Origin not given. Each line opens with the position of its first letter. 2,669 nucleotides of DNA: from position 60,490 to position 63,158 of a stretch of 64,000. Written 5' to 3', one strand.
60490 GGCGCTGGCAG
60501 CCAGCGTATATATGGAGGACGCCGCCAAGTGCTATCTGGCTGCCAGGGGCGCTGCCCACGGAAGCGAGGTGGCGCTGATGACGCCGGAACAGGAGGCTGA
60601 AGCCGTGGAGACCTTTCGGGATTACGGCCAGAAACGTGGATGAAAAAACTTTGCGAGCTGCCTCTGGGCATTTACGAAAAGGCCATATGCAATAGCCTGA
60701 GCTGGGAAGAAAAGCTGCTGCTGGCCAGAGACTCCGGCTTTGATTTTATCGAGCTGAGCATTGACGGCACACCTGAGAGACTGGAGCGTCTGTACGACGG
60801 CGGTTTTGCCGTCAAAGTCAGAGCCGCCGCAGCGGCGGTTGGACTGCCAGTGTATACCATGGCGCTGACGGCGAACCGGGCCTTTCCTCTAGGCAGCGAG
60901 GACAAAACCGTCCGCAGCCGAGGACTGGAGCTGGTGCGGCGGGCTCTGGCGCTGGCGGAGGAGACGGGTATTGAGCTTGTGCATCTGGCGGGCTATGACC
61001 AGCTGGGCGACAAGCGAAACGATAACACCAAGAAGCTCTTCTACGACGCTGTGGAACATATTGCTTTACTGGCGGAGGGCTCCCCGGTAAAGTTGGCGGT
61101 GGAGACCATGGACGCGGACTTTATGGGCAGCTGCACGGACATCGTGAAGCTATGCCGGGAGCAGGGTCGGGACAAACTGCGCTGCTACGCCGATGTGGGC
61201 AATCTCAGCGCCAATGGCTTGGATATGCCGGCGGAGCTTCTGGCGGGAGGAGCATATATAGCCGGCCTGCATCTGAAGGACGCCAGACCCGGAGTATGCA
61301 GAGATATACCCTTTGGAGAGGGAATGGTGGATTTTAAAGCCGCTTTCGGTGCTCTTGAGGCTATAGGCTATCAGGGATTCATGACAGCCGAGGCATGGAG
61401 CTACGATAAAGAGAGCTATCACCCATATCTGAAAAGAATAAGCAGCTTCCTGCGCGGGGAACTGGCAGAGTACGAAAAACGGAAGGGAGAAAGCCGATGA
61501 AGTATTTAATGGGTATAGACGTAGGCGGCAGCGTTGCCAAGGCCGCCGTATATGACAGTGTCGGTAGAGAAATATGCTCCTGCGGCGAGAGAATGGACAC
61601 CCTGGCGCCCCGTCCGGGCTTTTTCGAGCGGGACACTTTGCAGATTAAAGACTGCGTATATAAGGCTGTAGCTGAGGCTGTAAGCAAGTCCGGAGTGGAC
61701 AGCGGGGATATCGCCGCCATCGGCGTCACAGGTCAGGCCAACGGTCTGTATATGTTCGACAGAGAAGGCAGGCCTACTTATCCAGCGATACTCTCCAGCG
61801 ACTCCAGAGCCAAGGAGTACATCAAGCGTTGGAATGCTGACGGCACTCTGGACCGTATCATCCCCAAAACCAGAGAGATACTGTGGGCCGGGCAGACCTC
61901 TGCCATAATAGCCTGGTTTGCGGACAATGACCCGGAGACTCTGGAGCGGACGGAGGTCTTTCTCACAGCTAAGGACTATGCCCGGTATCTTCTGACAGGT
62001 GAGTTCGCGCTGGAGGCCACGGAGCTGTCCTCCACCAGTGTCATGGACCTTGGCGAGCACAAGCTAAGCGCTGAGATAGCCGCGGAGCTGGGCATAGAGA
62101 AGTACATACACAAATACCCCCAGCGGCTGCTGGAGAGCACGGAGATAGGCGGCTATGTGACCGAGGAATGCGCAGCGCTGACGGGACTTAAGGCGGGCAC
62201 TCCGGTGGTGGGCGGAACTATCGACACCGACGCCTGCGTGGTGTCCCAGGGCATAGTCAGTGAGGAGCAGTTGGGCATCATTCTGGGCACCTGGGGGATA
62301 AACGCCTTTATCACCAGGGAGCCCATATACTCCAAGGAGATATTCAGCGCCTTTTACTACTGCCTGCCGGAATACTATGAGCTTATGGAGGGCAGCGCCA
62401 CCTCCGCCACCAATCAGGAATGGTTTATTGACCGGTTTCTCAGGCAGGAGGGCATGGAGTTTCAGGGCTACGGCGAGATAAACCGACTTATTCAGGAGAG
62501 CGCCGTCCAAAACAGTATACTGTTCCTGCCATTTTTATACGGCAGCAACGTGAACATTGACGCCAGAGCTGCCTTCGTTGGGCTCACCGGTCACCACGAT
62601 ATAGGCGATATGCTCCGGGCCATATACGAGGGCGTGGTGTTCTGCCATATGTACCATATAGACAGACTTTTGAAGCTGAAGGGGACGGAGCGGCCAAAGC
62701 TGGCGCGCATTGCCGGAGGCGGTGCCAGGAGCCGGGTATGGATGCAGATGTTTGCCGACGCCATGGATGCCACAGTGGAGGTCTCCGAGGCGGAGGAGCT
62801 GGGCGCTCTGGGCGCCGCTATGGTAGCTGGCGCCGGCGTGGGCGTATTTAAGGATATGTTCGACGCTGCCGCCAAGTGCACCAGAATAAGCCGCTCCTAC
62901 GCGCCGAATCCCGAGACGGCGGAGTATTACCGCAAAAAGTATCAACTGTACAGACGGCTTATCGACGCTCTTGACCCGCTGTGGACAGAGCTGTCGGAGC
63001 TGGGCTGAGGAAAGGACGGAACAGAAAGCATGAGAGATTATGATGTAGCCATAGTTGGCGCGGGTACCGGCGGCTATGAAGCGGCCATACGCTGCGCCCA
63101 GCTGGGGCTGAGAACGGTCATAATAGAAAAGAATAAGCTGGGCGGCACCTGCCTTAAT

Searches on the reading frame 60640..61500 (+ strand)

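Call 41: search_protein_families(library=pfam, proteins=[window:60640-61500:+], max_evalue=0.00001)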
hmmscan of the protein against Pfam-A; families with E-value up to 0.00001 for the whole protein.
window:60640-61500:+ (286 aa): 1 family
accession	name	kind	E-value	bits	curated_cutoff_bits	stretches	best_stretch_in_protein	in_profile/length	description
PF01261.30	AP_endonuc_2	-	1.1e-41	143.6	31.1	1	28-256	3-233/249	Xylose isomerase-like TIM barrel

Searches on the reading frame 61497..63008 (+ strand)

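Call 41: search_protein_families(library=pfam, proteins=[window:61497-63008:+], max_evalue=0.00001)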
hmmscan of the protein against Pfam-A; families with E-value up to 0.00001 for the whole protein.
window:61497-63008:+ (503 aa): 2 families
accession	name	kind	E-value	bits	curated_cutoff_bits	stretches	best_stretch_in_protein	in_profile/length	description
PF00370.27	FGGY_N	-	8.6e-53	179.9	28.8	1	3-248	1-243/245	FGGY family of carbohydrate kinases, N-terminal domain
PF02782.22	FGGY_C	-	7.8e-27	94.8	27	1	261-446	3-196/198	FGGY family of carbohydrate kinases, C-terminal domain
